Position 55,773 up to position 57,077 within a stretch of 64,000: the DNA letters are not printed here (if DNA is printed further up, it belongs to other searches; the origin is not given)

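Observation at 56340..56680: Low-complexity Thr/Pro/Ala-rich linker in RodZ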

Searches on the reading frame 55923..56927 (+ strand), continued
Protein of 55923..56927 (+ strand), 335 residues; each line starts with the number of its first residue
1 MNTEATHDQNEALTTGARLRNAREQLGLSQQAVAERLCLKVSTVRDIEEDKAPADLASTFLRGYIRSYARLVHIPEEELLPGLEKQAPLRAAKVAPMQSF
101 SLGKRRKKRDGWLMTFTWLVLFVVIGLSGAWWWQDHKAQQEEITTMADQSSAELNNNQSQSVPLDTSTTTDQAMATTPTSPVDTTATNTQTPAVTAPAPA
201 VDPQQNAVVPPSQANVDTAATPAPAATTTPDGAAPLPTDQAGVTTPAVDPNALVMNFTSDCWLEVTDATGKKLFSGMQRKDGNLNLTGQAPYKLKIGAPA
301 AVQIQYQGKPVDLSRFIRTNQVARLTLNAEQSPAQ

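Call 15: find_homologous_proteins(query=window:55923-56927:+, max_evalue=1e-20)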
Query window:55923-56927:+ (335 aa): 2097 proteins with E <= 1e-20 among 8000 candidates; the best 120 are listed.
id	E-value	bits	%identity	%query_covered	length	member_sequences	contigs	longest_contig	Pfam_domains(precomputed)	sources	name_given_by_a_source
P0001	1.1e-214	729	99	100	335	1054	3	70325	PF12844.14,PF13464.12,PF13413.13,PF01381.29,PF13560.13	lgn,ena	-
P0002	1.6e-201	686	94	100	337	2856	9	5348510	PF12844.14,PF13464.12,PF13413.13,PF01381.29,PF13560.13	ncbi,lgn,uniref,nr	ncbi:cytoskeleton protein RodZ [Escherichia coli]|uniref:cytoskeleton protein RodZ n=1 Tax=Escherich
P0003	7.0e-196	668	94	100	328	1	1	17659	PF12844.14,PF13464.12,PF13413.13,PF01381.29,PF13560.13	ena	-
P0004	1.3e-195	667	91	100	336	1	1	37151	PF12844.14,PF13464.12,PF13413.13,PF01381.29,PF13560.13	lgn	-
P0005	3.1e-195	666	91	100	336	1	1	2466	PF12844.14,PF13464.12,PF13413.13,PF01381.29,PF13560.13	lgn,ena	-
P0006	5.3e-195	665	92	100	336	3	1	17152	PF12844.14,PF13464.12,PF13413.13,PF01381.29,PF13560.13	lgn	-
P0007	5.6e-195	665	91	100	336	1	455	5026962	PF12844.14,PF13464.12,PF13413.13,PF01381.29,PF13560.13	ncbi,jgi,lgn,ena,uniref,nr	ncbi:cytoskeleton protein RodZ [Escherichia marmotae]|jgi:cytoskeleton protein RodZ|uniref:Cytoskele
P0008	8.5e-195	664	91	100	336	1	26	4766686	PF12844.14,PF13464.12,PF13413.13,PF01381.29,PF13560.13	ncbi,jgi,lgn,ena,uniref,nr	ncbi:cytoskeleton protein RodZ [Escherichia marmotae]|uniref:cytoskeleton protein RodZ n=1 Tax=Esche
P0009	9.4e-195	664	91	100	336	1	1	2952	PF12844.14,PF13464.12,PF13413.13,PF01381.29,PF13560.13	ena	-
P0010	1.3e-194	663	91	100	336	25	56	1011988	PF12844.14,PF13464.12,PF13413.13,PF01381.29,PF13560.13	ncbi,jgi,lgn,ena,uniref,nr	ncbi:cytoskeleton protein RodZ [Escherichia sp. 14.0985]|uniref:cytoskeleton protein RodZ n=1 Tax=Es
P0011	1.7e-194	663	91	100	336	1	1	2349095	PF12844.14,PF13464.12,PF13413.13,PF01381.29,PF13560.13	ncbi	-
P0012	1.7e-194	663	91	100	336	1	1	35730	PF12844.14,PF13464.12,PF13413.13,PF01381.29,PF13560.13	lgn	-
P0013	2.2e-194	663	91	100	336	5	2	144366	PF12844.14,PF13464.12,PF13413.13,PF01381.29,PF13560.13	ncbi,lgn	-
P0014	2.2e-194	663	91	100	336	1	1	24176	PF12844.14,PF13464.12,PF13413.13,PF01381.29,PF13560.13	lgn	-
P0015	2.5e-194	663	91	100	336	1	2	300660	PF12844.14,PF13464.12,PF13413.13,PF01381.29,PF13560.13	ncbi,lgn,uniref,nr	ncbi:cytoskeleton protein RodZ [Escherichia sp. E3659]|uniref:cytoskeleton protein RodZ n=1 Tax=Esch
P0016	2.6e-194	662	91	100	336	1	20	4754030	PF12844.14,PF13464.12,PF13413.13,PF01381.29,PF13560.13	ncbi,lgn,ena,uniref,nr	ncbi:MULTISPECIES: cytoskeleton protein RodZ [Escherichia]|uniref:Cytoskeleton protein RodZ n=1 Tax=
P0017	2.9e-194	662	91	100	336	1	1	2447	PF12844.14,PF13464.12,PF13413.13,PF01381.29,PF13560.13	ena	-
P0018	3.0e-194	662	91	100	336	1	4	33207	PF12844.14,PF13464.12,PF13413.13,PF01381.29,PF13560.13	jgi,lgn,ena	-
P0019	3.7e-194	662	91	100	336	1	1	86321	PF13464.12,PF13413.13,PF01381.29,PF13560.13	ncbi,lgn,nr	ncbi:cytoskeleton protein RodZ [Escherichia marmotae]|nr:cytoskeleton protein RodZ [Escherichia marm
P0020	3.9e-194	662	91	100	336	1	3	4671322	PF12844.14,PF13464.12,PF13413.13,PF01381.29,PF13560.13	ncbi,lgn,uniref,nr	ncbi:cytoskeleton protein RodZ [Escherichia marmotae]|uniref:cytoskeleton protein RodZ n=1 Tax=Esche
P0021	6.2e-194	661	91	100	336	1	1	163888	PF12844.14,PF13464.12,PF13413.13,PF01381.29,PF13560.13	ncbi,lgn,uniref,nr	ncbi:cytoskeleton protein RodZ [Escherichia sp. 20412-1]|uniref:cytoskeleton protein RodZ n=1 Tax=Es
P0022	8.5e-194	661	90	100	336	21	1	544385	PF12844.14,PF13464.12,PF13413.13,PF01381.29,PF13560.13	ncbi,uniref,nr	ncbi:cytoskeleton protein RodZ [Escherichia whittamii]|uniref:cytoskeleton protein RodZ n=1 Tax=Esch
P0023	1.0e-193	661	91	100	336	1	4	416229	PF12844.14,PF13464.12,PF13413.13,PF01381.29,PF13560.13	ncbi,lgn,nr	ncbi:cytoskeleton protein RodZ [Escherichia marmotae]|nr:cytoskeleton protein RodZ [Escherichia marm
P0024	1.0e-193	661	91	100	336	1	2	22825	PF12844.14,PF13464.12,PF13413.13,PF01381.29,PF13560.13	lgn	-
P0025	1.6e-193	660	91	100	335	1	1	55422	PF12844.14,PF13464.12,PF13413.13,PF01381.29,PF13560.13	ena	-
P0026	2.1e-193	660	91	100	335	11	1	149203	PF12844.14,PF13464.12,PF13413.13,PF01381.29,PF13560.13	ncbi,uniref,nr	ncbi:cytoskeleton protein RodZ [Escherichia sp. MR]|uniref:cytoskeleton protein RodZ n=1 Tax=Escheri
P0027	3.6e-193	659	93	100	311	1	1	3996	PF12844.14,PF13464.12,PF13413.13,PF01381.29,PF13560.13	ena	-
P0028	3.7e-193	659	90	100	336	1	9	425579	PF12844.14,PF13464.12,PF13413.13,PF01381.29,PF13560.13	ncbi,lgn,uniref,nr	ncbi:cytoskeleton protein RodZ [Escherichia sp. E10V10]|uniref:cytoskeleton protein RodZ n=1 Tax=unc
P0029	1.1e-192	657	92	100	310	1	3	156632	PF12844.14,PF13464.12,PF13413.13,PF01381.29,PF13560.13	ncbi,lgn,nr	ncbi:cytoskeleton protein RodZ [Escherichia coli]|nr:cytoskeleton protein RodZ [Escherichia coli]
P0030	2.9e-192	656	91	100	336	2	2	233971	PF12844.14,PF13464.12,PF13413.13,PF01381.29,PF13560.13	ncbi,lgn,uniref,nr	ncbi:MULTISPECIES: cytoskeleton protein RodZ [unclassified Escherichia]|uniref:cytoskeleton protein 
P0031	3.1e-192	656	90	100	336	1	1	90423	PF12844.14,PF13464.12,PF13413.13,PF01381.29,PF13560.13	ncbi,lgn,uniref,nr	ncbi:cytoskeleton protein RodZ [Escherichia sp. E13S3]|uniref:cytoskeleton protein RodZ n=1 Tax=Esch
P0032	5.2e-192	655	90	100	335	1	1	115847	PF12844.14,PF13464.12,PF13413.13,PF01381.29,PF13560.13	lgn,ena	-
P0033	5.9e-192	655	90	100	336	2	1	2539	PF12844.14,PF13464.12,PF13413.13,PF01381.29,PF13560.13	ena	-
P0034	1.1e-191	654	91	100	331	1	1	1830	PF12844.14,PF13464.12,PF13413.13,PF01381.29,PF13560.13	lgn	-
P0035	1.5e-191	653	90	100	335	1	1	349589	PF12844.14,PF13464.12,PF13413.13,PF01381.29,PF13560.13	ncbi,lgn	ncbi:cytoskeleton protein RodZ [Escherichia albertii]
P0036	1.8e-191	653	90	100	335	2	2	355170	PF12844.14,PF13464.12,PF13413.13,PF01381.29,PF13560.13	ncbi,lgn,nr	ncbi:cytoskeleton protein RodZ [Escherichia albertii]|nr:cytoskeleton protein RodZ [Escherichia albe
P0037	1.9e-191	653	90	100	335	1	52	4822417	PF12844.14,PF13464.12,PF13413.13,PF01381.29,PF13560.13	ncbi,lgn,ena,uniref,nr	ncbi:TPA: cytoskeleton protein RodZ [Escherichia albertii]|uniref:Cytoskeleton protein RodZ n=1 Tax=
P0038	2.1e-191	653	90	100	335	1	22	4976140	PF12844.14,PF13464.12,PF13413.13,PF01381.29,PF13560.13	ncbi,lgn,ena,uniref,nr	ncbi:cytoskeleton protein RodZ [Escherichia albertii]|uniref:cytoskeleton protein RodZ n=1 Tax=Esche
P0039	2.3e-191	653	90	100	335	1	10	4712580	PF12844.14,PF13464.12,PF13413.13,PF01381.29,PF13560.13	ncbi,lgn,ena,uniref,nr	ncbi:cytoskeleton protein RodZ [Escherichia albertii]|uniref:cytoskeleton protein RodZ n=1 Tax=Esche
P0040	2.3e-191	653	90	100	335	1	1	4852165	PF12844.14,PF13464.12,PF13413.13,PF01381.29,PF13560.13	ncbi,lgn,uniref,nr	ncbi:cytoskeleton protein RodZ [Escherichia albertii]|uniref:cytoskeleton protein RodZ n=1 Tax=Esche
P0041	2.4e-191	653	90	100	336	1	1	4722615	PF12844.14,PF13464.12,PF13413.13,PF01381.29,PF13560.13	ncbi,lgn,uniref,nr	ncbi:cytoskeleton protein RodZ [Escherichia albertii]|uniref:cytoskeleton protein RodZ n=1 Tax=Esche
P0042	2.5e-191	653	90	100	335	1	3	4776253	PF12844.14,PF13464.12,PF13413.13,PF01381.29,PF13560.13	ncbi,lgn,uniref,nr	ncbi:cytoskeleton protein RodZ [Escherichia albertii]|uniref:cytoskeleton protein RodZ n=1 Tax=Esche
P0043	2.6e-191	653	90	100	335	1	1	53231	PF12844.14,PF13464.12,PF13413.13,PF01381.29,PF13560.13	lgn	-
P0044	2.7e-191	653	90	100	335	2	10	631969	PF12844.14,PF13464.12,PF13413.13,PF01381.29,PF13560.13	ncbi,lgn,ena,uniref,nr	ncbi:cytoskeleton protein RodZ [Escherichia albertii]|uniref:cytoskeleton protein RodZ n=1 Tax=Esche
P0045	2.8e-191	653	90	100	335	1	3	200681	PF12844.14,PF13464.12,PF13413.13,PF01381.29,PF13560.13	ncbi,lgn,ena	ncbi:cytoskeleton protein RodZ [Escherichia albertii]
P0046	2.9e-191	652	90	100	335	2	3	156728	PF12844.14,PF13464.12,PF13413.13,PF01381.29,PF13560.13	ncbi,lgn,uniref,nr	ncbi:cytoskeleton protein RodZ [Escherichia albertii]|uniref:cytoskeleton protein RodZ n=1 Tax=Esche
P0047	2.9e-191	652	90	100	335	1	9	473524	PF12844.14,PF13464.12,PF13413.13,PF01381.29,PF13560.13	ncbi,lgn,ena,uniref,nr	ncbi:cytoskeleton protein RodZ [Escherichia albertii]|uniref:cytoskeleton protein RodZ n=1 Tax=Esche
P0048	3.0e-191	652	90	100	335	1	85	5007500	PF12844.14,PF13464.12,PF13413.13,PF01381.29,PF13560.13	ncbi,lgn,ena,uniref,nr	ncbi:cytoskeleton protein RodZ [Escherichia albertii]|uniref:cytoskeleton protein RodZ n=3 Tax=Esche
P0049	3.0e-191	652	89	100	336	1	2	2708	PF12844.14,PF13464.12,PF13413.13,PF01381.29,PF13560.13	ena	-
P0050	3.1e-191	652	90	100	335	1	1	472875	PF12844.14,PF13464.12,PF13413.13,PF01381.29,PF13560.13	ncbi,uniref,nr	ncbi:cytoskeleton protein RodZ [Escherichia albertii]|uniref:cytoskeleton protein RodZ n=1 Tax=Esche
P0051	3.4e-191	652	90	100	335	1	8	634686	PF12844.14,PF13464.12,PF13413.13,PF01381.29,PF13560.13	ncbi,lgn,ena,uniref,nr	ncbi:cytoskeleton protein RodZ [Escherichia albertii]|uniref:cytoskeleton protein RodZ n=1 Tax=Esche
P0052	3.8e-191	652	90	100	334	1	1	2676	PF12844.14,PF13464.12,PF13413.13,PF01381.29,PF13560.13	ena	-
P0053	6.3e-191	651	90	100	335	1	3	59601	PF13464.12,PF13413.13,PF01381.29,PF13560.13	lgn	-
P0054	6.4e-191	651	89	100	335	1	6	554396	PF12844.14,PF13464.12,PF13413.13,PF01381.29,PF13560.13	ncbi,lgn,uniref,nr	ncbi:cytoskeleton protein RodZ [Escherichia albertii]|uniref:cytoskeleton protein RodZ n=1 Tax=Esche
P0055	6.9e-191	651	90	100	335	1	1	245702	PF12844.14,PF13464.12,PF13413.13,PF01381.29,PF13560.13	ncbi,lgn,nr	ncbi:cytoskeleton protein RodZ [Escherichia albertii]|nr:cytoskeleton protein RodZ [Escherichia albe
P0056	7.6e-191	651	90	100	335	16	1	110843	PF12844.14,PF13464.12,PF13413.13,PF01381.29,PF13560.13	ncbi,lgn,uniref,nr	ncbi:cytoskeleton protein RodZ [Escherichia albertii]|uniref:cytoskeleton protein RodZ n=1 Tax=Esche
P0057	9.1e-191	651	89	100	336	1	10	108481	PF12844.14,PF13464.12,PF13413.13,PF01381.29,PF13560.13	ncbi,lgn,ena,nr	ncbi:cytoskeleton protein RodZ [Escherichia coli]|nr:cytoskeleton protein RodZ [Escherichia coli] EJ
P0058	1.1e-190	651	90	100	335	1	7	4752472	PF12844.14,PF13464.12,PF13413.13,PF01381.29,PF13560.13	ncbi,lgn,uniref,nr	ncbi:cytoskeleton protein RodZ [Escherichia albertii]|uniref:cytoskeleton protein RodZ n=1 Tax=Esche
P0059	1.4e-190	650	90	100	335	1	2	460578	PF12844.14,PF13464.12,PF13413.13,PF01381.29,PF13560.13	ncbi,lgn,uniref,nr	ncbi:cytoskeleton protein RodZ [Escherichia albertii]|uniref:cytoskeleton protein RodZ n=1 Tax=Esche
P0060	1.8e-190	650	90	100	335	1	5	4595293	PF12844.14,PF13464.12,PF13413.13,PF01381.29,PF13560.13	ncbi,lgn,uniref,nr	ncbi:cytoskeleton protein RodZ [Escherichia albertii]|uniref:cytoskeleton protein RodZ n=1 Tax=Esche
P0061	2.1e-190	650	89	100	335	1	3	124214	PF12844.14,PF13464.12,PF13413.13,PF01381.29,PF13560.13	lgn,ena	-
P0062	2.3e-190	650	89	100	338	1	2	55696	PF12844.14,PF13464.12,PF13413.13,PF01381.29,PF13560.13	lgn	-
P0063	3.3e-190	649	90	100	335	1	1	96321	PF12844.14,PF13464.12,PF13413.13,PF01381.29,PF13560.13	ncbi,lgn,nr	ncbi:cytoskeleton protein RodZ [Escherichia albertii]|nr:cytoskeleton protein RodZ [Escherichia albe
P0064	3.5e-190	649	89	100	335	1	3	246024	PF12844.14,PF13464.12,PF13413.13,PF01381.29,PF13560.13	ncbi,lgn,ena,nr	ncbi:cytoskeleton protein RodZ [Escherichia albertii]|nr:cytoskeleton protein RodZ [Escherichia albe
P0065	6.9e-190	648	89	100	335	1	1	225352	PF12844.14,PF13464.12,PF13413.13,PF01381.29,PF13560.13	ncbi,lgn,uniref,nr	ncbi:cytoskeleton protein RodZ [Escherichia albertii]|uniref:cytoskeleton protein RodZ n=1 Tax=Esche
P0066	8.1e-190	648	89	100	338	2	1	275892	PF12844.14,PF13464.12,PF13413.13,PF01381.29,PF13560.13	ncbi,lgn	ncbi:cytoskeleton protein RodZ [Escherichia fergusonii]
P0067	1.7e-189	647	90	100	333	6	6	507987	PF12844.14,PF13464.12,PF13413.13,PF01381.29,PF13560.13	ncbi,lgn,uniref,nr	ncbi:cytoskeleton protein RodZ [Escherichia albertii]|uniref:cytoskeleton protein RodZ n=1 Tax=Esche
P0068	3.5e-189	646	90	99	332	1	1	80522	PF12844.14,PF13464.12,PF13413.13,PF01381.29,PF13560.13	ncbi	ncbi:cytoskeleton protein RodZ, partial [Escherichia albertii]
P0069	1.1e-188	644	89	100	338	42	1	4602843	PF12844.14,PF13464.12,PF13413.13,PF01381.29,PF13560.13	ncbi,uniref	ncbi:cytoskeleton protein RodZ [Escherichia fergusonii]|uniref:cytoskeleton protein RodZ n=1 Tax=Esc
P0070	1.2e-188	644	94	100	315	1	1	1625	PF12844.14,PF13464.12,PF13413.13,PF01381.29,PF13560.13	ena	-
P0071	3.0e-188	643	90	100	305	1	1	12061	PF12844.14,PF13464.12,PF13413.13,PF01381.29,PF13560.13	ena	-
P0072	1.6e-187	640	93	100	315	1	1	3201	PF12844.14,PF13464.12,PF13413.13,PF01381.29,PF13560.13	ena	-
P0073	8.7e-184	628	90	100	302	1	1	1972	PF12844.14,PF13464.12,PF13413.13,PF01381.29,PF13560.13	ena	-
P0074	2.3e-183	627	89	100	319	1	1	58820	PF12844.14,PF13464.12,PF13413.13,PF01381.29,PF13560.13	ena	-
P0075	8.9e-182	621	90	100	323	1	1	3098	PF12844.14,PF13464.12,PF13413.13,PF01381.29,PF13560.13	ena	-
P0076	5.4e-177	606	83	100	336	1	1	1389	PF12844.14,PF13464.12,PF13413.13,PF01381.29,PF13560.13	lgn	-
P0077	7.2e-177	605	85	100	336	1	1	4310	PF12844.14,PF13464.12,PF13413.13,PF01381.29,PF13560.13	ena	-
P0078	7.6e-177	605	86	100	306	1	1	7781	PF12844.14,PF13464.12,PF13413.13,PF01381.29,PF13560.13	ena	-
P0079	1.0e-176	605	84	100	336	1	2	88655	PF12844.14,PF13464.12,PF13413.13,PF01381.29,PF13560.13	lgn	-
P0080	1.8e-176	604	85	100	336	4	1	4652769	PF12844.14,PF13464.12,PF13413.13,PF01381.29,PF13560.13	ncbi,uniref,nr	ncbi:cytoskeleton protein RodZ [Citrobacter sp. R56]|uniref:cytoskeleton protein RodZ n=1 Tax=Citrob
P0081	5.6e-176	602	85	100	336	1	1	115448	PF12844.14,PF13464.12,PF13413.13,PF01381.29,PF13560.13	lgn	-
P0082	6.5e-176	602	83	100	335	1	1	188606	PF12844.14,PF13464.12,PF13413.13,PF01381.29,PF13560.13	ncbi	ncbi:TPA: cytoskeleton protein RodZ [Citrobacter freundii]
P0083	8.7e-176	602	84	100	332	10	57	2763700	PF12844.14,PF13464.12,PF13413.13,PF01381.29,PF13560.13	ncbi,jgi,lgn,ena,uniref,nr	ncbi:cytoskeleton protein RodZ [Citrobacter freundii]|uniref:cytoskeleton protein RodZ n=1 Tax=Citro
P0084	1.1e-175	601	84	100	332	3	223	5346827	PF12844.14,PF13464.12,PF13413.13,PF01381.29,PF13560.13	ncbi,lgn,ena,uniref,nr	ncbi:cytoskeleton protein RodZ [Citrobacter rodentium]|uniref:Cytoskeleton protein RodZ n=2 Tax=Citr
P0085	1.1e-175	601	83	100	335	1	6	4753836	PF12844.14,PF13464.12,PF13413.13,PF01381.29,PF13560.13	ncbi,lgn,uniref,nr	ncbi:cytoskeleton protein RodZ [Citrobacter sp. Cs237]|uniref:cytoskeleton protein RodZ n=1 Tax=Citr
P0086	1.5e-175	601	84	100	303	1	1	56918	PF12844.14,PF13464.12,PF13413.13,PF01381.29,PF13560.13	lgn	-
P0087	1.6e-175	601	83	100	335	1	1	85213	PF12844.14,PF13464.12,PF13413.13,PF01381.29,PF13560.13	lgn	-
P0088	2.4e-175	600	83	100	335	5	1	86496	PF12844.14,PF13464.12,PF13413.13,PF01381.29,PF13560.13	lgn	-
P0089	2.9e-175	600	83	100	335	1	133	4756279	PF12844.14,PF13464.12,PF13413.13,PF01381.29,PF13560.13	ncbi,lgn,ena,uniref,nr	ncbi:cytoskeleton protein RodZ [Citrobacter sedlakii]|uniref:Cytoskeleton protein RodZ n=1 Tax=Citro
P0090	3.6e-175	600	83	100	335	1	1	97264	PF12844.14,PF13464.12,PF13413.13,PF01381.29,PF13560.13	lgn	-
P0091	3.6e-175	600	83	100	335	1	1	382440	PF12844.14,PF13464.12,PF13413.13,PF01381.29,PF13560.13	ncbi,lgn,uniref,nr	ncbi:cytoskeleton protein RodZ [Citrobacter sedlakii]|uniref:cytoskeleton protein RodZ n=1 Tax=Citro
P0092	5.2e-175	599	83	100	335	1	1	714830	PF12844.14,PF13464.12,PF13413.13,PF01381.29,PF13560.13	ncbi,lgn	ncbi:cytoskeleton protein RodZ [Citrobacter sedlakii]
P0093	6.0e-175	599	83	100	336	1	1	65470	PF12844.14,PF13464.12,PF13413.13,PF01381.29,PF13560.13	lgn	-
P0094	1.3e-174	598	83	100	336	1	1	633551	PF12844.14,PF13464.12,PF13413.13,PF01381.29,PF13560.13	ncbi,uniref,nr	ncbi:cytoskeleton protein RodZ [Citrobacter sp. S2-9]|uniref:Cytoskeleton protein RodZ n=1 Tax=Citro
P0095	1.4e-174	598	83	100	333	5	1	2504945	PF12844.14,PF13464.12,PF13413.13,PF01381.29,PF13560.13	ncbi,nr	ncbi:cytoskeleton protein RodZ [Salmonella enterica subsp. enterica serovar Saintpaul]|nr:cytoskelet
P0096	1.4e-174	598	83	100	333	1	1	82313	PF12844.14,PF13464.12,PF13413.13,PF01381.29,PF13560.13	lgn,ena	-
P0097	1.7e-174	597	84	100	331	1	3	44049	PF12844.14,PF13464.12,PF13413.13,PF01381.29,PF13560.13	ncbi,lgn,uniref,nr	ncbi:cytoskeleton protein RodZ [Citrobacter sp. Awk 4]|uniref:cytoskeleton protein RodZ n=1 Tax=Citr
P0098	1.7e-174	597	83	100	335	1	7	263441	PF12844.14,PF13464.12,PF13413.13,PF01381.29,PF13560.13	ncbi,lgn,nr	ncbi:TPA: cytoskeleton protein RodZ [Citrobacter sedlakii]|nr:cytoskeleton protein RodZ [Citrobacter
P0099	2.2e-174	597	81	100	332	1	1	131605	PF12844.14,PF13464.12,PF13413.13,PF01381.29,PF13560.13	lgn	-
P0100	2.7e-174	597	85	100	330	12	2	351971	PF13464.12,PF13413.13,PF01381.29,PF13560.13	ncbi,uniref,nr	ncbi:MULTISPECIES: cytoskeleton protein RodZ [Citrobacter]|uniref:cytoskeleton protein RodZ n=1 Tax=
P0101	3.4e-174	596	83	100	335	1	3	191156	PF12844.14,PF13464.12,PF13413.13,PF01381.29,PF13560.13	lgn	-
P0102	5.9e-174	596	83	100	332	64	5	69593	PF12844.14,PF13464.12,PF13413.13,PF01381.29,PF13560.13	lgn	-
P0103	6.3e-174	596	83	100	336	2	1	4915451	PF12844.14,PF13464.12,PF13413.13,PF01381.29,PF13560.13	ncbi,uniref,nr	ncbi:cytoskeleton protein RodZ [Citrobacter enshiensis]|uniref:cytoskeleton protein RodZ n=1 Tax=Cit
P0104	6.5e-174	596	85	100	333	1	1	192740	PF12844.14,PF13464.12,PF13413.13,PF01381.29,PF13560.13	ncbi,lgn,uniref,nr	ncbi:cytoskeleton protein RodZ [Citrobacter sp. NCU1]|uniref:cytoskeleton protein RodZ n=1 Tax=Citro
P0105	7.0e-174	595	85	100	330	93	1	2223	PF13464.12,PF13413.13,PF01381.29,PF13560.13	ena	-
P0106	8.8e-174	595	83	100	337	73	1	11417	PF12844.14,PF13464.12,PF13413.13,PF01381.29,PF13560.13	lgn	-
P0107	2.7e-173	593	83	100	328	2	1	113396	PF13464.12,PF13413.13,PF01381.29,PF13560.13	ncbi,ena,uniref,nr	ncbi:cytoskeleton protein RodZ [Citrobacter farmeri]|uniref:cytoskeleton protein RodZ n=1 Tax=Citrob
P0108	4.6e-173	593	82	100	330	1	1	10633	PF12844.14,PF13464.12,PF13413.13,PF01381.29,PF13560.13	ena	-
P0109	1.1e-172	592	81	100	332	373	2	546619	PF12844.14,PF13464.12,PF13413.13,PF01381.29,PF13560.13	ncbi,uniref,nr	ncbi:cytoskeleton protein RodZ [Citrobacter portucalensis]|uniref:cytoskeleton protein RodZ n=1 Tax=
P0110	1.8e-172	591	82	100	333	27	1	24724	PF12844.14,PF13464.12,PF13413.13,PF01381.29,PF13560.13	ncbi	ncbi:MAG: cytoskeleton protein RodZ [Citrobacter sp.]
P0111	7.3e-172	589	82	100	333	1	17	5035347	PF12844.14,PF13464.12,PF13413.13,PF01381.29,PF13560.13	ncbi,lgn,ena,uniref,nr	ncbi:cytoskeleton protein RodZ [Citrobacter freundii]|uniref:cytoskeleton protein RodZ n=1 Tax=Citro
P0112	7.7e-172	589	83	100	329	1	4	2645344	PF12844.14,PF13464.12,PF13413.13,PF01381.29,PF13560.13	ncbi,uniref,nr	ncbi:cytoskeleton protein RodZ [Citrobacter amalonaticus]|uniref:Cytoskeleton protein RodZ n=1 Tax=C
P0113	1.0e-171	588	81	100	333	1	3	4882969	PF12844.14,PF13464.12,PF13413.13,PF01381.29,PF13560.13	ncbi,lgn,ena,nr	ncbi:cytoskeleton protein RodZ [Citrobacter freundii]|nr:cytoskeleton protein RodZ [Citrobacter freu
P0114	1.1e-171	588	82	100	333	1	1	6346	PF12844.14,PF13464.12,PF13413.13,PF01381.29,PF13560.13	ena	-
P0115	1.2e-171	588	82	100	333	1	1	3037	PF12844.14,PF13464.12,PF13413.13,PF01381.29,PF13560.13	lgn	-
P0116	1.9e-171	587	82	100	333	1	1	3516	PF13464.12,PF13413.13,PF01381.29,PF13560.13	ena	-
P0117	2.2e-171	587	82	100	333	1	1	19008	PF12844.14,PF13464.12,PF13413.13,PF01381.29,PF13560.13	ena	-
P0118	2.3e-171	587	84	100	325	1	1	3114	PF13464.12,PF13413.13,PF01381.29,PF13560.13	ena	-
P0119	2.9e-171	587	81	100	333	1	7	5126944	PF12844.14,PF13464.12,PF13413.13,PF01381.29,PF13560.13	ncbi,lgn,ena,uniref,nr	ncbi:cytoskeleton protein RodZ [Citrobacter freundii]|uniref:cytoskeleton protein RodZ n=1 Tax=Citro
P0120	3.7e-171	586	82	100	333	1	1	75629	PF12844.14,PF13464.12,PF13413.13,PF01381.29,PF13560.13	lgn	-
